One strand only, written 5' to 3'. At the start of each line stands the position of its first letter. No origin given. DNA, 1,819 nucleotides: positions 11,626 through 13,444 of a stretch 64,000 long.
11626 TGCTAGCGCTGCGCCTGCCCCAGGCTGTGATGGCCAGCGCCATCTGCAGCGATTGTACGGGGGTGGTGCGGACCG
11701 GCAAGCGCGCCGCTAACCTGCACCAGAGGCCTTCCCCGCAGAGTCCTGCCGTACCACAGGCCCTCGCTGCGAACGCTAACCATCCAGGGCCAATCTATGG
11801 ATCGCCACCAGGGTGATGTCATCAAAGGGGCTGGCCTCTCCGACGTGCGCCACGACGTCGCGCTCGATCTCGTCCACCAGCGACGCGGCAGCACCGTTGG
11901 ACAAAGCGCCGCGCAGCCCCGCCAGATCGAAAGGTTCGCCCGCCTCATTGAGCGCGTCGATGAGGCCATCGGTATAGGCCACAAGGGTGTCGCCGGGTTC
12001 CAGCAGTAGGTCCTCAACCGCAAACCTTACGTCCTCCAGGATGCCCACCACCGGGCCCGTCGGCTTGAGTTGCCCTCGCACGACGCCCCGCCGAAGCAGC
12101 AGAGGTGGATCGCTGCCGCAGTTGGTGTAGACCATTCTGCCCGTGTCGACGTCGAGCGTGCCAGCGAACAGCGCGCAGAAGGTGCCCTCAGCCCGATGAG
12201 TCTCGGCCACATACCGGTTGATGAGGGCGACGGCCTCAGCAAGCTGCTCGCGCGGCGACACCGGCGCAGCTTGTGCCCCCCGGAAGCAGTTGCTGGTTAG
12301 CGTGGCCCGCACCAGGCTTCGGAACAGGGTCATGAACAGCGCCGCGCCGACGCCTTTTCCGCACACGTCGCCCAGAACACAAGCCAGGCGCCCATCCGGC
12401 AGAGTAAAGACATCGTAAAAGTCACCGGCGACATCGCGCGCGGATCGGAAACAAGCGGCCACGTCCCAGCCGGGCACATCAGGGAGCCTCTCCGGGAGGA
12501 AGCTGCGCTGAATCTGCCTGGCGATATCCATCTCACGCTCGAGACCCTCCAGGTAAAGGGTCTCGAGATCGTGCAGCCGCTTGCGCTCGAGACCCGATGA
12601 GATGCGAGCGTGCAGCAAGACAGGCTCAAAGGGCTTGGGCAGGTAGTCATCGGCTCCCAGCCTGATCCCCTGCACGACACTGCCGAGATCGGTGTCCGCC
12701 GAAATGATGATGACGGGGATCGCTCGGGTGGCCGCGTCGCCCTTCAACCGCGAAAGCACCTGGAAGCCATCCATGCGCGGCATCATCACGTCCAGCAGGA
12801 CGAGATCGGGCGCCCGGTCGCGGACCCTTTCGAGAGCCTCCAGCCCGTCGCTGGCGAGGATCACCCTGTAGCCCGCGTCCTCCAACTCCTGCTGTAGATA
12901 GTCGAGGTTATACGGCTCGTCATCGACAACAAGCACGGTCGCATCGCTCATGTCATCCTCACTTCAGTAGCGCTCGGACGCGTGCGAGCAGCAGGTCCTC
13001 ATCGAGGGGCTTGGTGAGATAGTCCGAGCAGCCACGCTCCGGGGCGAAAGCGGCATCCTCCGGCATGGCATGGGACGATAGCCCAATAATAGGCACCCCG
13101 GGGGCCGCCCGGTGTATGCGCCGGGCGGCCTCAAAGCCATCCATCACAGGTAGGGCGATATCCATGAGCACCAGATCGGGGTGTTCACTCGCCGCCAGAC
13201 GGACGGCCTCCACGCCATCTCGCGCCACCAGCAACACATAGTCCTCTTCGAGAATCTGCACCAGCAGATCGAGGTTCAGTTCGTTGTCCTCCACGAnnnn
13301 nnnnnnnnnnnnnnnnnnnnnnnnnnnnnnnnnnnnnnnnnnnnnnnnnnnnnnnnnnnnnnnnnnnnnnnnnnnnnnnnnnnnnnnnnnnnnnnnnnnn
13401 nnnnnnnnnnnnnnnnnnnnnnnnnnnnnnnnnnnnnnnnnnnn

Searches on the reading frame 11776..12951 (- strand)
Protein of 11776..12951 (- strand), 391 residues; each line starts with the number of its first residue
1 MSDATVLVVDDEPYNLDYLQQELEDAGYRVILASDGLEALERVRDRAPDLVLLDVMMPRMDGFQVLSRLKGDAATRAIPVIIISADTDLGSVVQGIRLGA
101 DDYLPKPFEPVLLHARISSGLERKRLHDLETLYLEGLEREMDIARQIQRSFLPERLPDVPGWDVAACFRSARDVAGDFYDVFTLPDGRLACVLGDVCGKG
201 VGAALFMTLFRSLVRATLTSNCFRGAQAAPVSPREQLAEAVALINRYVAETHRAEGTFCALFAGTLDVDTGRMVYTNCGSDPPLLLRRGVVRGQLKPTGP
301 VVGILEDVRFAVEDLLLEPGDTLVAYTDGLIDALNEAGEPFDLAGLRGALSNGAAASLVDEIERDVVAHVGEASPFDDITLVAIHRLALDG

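Call 61: search_protein_families(library=pfam, proteins=[window:11776-12951:-], max_evalue=0.00001)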
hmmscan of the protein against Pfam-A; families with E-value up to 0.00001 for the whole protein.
window:11776-12951:- (391 aa): 2 families
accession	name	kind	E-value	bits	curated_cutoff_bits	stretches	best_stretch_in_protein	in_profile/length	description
PF07228.17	SpoIIE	-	2.2e-41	142.3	25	1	185-386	1-191/192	Stage II sporulation protein E (SpoIIE)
PF00072.30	Response_reg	-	4.1e-30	104.6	30.2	1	6-117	1-110/111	Response regulator receiver domain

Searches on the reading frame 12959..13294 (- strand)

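Call 61: search_protein_families(library=pfam, proteins=[window:12959-13294:-], max_evalue=0.00001)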
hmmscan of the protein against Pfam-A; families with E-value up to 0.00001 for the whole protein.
window:12959-13294:- (111 aa): 1 family
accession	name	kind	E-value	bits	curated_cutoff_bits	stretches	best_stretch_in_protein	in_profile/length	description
PF00072.30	Response_reg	-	8.9e-26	90.7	30.2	1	1-107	4-111/111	Response regulator receiver domain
